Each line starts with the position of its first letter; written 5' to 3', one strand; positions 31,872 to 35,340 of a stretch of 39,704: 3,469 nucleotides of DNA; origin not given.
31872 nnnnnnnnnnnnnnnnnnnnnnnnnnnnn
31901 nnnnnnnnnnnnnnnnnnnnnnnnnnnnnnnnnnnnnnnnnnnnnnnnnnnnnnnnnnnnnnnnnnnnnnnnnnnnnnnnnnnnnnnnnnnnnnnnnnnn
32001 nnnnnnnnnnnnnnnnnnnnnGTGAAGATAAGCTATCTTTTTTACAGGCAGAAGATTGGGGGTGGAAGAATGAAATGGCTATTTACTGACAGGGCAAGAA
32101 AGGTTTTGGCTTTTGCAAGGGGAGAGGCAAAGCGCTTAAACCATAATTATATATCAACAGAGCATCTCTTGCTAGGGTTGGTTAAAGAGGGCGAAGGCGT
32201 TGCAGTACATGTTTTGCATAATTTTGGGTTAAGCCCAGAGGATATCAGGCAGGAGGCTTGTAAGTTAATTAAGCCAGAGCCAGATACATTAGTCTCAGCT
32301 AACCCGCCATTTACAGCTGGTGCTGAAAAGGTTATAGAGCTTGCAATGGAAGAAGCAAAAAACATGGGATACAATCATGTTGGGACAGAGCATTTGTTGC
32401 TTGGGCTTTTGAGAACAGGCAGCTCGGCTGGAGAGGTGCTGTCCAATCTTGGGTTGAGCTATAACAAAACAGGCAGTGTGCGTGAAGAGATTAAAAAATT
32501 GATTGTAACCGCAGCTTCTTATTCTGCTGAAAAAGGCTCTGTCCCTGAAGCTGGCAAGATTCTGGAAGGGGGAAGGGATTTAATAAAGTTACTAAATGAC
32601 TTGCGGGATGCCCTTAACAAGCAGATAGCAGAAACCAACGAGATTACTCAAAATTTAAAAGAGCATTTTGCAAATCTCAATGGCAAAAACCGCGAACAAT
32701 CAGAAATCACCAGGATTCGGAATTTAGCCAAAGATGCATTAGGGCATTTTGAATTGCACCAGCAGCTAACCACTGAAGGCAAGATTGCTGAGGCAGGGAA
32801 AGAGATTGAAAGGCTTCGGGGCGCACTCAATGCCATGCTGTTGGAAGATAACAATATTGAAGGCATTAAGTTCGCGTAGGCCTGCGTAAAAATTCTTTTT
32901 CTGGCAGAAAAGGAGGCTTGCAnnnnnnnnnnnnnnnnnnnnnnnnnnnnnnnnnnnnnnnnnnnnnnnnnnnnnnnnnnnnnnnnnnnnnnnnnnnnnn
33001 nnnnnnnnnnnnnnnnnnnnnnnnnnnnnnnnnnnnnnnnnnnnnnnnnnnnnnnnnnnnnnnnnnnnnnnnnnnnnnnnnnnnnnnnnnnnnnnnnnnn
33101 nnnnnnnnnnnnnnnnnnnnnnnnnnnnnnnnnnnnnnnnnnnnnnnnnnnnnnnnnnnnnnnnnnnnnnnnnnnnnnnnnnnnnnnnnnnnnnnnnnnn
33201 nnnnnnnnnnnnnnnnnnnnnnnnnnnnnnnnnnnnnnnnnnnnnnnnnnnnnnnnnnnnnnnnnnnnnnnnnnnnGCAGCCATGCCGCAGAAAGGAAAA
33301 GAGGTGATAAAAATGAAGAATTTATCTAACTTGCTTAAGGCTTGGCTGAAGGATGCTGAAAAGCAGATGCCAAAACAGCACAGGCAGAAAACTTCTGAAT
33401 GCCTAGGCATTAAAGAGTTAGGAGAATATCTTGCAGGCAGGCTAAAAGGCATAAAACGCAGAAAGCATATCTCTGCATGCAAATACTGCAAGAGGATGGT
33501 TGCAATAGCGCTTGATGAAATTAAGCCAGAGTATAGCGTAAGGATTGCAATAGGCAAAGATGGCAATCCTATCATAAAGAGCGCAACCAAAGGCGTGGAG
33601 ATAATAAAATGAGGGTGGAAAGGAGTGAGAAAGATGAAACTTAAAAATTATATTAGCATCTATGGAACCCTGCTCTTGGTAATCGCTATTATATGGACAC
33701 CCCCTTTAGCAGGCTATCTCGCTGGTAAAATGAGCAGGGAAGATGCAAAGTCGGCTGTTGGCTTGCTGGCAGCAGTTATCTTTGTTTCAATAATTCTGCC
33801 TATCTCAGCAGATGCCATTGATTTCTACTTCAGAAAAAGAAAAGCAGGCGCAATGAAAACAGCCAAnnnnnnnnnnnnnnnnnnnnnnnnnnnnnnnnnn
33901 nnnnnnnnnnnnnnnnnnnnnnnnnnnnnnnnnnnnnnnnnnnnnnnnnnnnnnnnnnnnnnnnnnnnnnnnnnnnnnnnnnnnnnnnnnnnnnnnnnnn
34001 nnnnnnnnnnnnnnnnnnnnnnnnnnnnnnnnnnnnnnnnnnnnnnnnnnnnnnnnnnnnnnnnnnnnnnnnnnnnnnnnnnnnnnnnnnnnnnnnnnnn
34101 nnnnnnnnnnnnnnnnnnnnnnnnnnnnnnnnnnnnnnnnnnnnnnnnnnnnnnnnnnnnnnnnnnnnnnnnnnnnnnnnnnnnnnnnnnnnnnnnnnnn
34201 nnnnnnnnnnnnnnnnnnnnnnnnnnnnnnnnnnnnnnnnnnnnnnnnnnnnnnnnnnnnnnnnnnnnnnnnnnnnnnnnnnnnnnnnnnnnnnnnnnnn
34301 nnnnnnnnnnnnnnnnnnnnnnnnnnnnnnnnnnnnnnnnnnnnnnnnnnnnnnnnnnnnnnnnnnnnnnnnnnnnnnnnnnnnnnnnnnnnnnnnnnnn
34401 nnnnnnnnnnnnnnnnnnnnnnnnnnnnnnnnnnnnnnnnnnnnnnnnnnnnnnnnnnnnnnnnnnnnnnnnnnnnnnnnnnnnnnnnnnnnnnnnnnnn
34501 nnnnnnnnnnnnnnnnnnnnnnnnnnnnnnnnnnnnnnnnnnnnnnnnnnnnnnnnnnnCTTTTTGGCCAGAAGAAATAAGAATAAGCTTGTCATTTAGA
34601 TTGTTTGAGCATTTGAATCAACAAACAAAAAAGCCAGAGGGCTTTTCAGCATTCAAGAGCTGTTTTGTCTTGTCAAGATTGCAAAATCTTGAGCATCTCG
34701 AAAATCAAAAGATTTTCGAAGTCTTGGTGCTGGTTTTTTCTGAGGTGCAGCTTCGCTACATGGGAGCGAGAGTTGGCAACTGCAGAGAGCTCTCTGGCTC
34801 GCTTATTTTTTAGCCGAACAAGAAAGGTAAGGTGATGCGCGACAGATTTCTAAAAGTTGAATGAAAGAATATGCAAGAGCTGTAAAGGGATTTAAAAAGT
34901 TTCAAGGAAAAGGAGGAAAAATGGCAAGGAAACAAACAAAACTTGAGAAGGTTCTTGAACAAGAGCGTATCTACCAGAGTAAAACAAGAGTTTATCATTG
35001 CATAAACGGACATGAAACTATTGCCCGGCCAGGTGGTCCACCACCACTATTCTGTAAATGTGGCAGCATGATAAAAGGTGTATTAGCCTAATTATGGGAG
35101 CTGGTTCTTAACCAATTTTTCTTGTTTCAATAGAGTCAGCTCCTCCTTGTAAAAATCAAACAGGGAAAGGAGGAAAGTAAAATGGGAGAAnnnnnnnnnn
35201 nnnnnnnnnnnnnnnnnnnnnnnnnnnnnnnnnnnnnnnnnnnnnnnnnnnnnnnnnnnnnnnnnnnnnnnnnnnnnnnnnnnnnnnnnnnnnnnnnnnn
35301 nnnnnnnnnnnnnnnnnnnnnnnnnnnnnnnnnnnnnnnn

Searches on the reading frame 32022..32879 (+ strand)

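Call 14: search_protein_families(library=phrogs, proteins=[window:32022-32879:+], max_evalue=0.00001)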
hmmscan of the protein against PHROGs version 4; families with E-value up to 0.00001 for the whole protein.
window:32022-32879:+ (285 aa): 1 family
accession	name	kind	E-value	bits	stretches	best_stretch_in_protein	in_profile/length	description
phrog_35667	-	unknown function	3e-31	109.8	1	20-148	14-142/235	-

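Call 16: search_protein_families(library=pfam, proteins=[window:32022-32879:+], max_evalue=0.001)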
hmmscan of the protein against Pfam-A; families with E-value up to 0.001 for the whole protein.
window:32022-32879:+ (285 aa): 1 family
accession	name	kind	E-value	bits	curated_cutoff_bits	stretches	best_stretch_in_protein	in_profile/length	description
PF02861.25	Clp_N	-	1.2e-26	93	20.7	2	32-79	1-48/53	Clp amino terminal domain, pathogenicity island component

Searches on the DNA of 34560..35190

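Call 82: search_rna_families(source=window, start=34560, end=35190, threshold=evalue, max_evalue=1)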
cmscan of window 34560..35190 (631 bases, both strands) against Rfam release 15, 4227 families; matches with E-value up to 1: 0.
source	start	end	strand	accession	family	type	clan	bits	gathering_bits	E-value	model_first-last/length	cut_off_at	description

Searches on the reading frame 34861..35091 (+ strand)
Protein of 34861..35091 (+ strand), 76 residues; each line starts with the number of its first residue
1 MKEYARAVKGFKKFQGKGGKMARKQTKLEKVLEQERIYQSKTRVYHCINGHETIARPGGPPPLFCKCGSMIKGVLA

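Call 111: find_encoding_contigs(protein=window:34861-35091:+, flank=5000, max_places=10)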
Protein window:34861-35091:+ (76 aa): 1 contig read that carries it; 1 place shown.
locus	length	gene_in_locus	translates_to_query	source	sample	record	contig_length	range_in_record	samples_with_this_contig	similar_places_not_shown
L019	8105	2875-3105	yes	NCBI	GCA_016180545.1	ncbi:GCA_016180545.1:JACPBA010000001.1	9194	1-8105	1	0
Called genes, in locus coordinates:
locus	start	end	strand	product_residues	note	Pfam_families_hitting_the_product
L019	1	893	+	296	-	PF02861:Clp_N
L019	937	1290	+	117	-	-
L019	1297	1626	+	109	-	-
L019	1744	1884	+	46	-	-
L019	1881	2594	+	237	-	-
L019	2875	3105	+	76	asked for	-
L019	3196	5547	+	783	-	PF08487:VIT, PF13757:VIT_2, PF00092:VWA, PF13519:VWA_2, PF13768:VWA_3 (weak)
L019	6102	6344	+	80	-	-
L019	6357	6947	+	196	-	PF01381:HTH_3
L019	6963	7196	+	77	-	-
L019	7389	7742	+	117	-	-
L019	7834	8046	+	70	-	-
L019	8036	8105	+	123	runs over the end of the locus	-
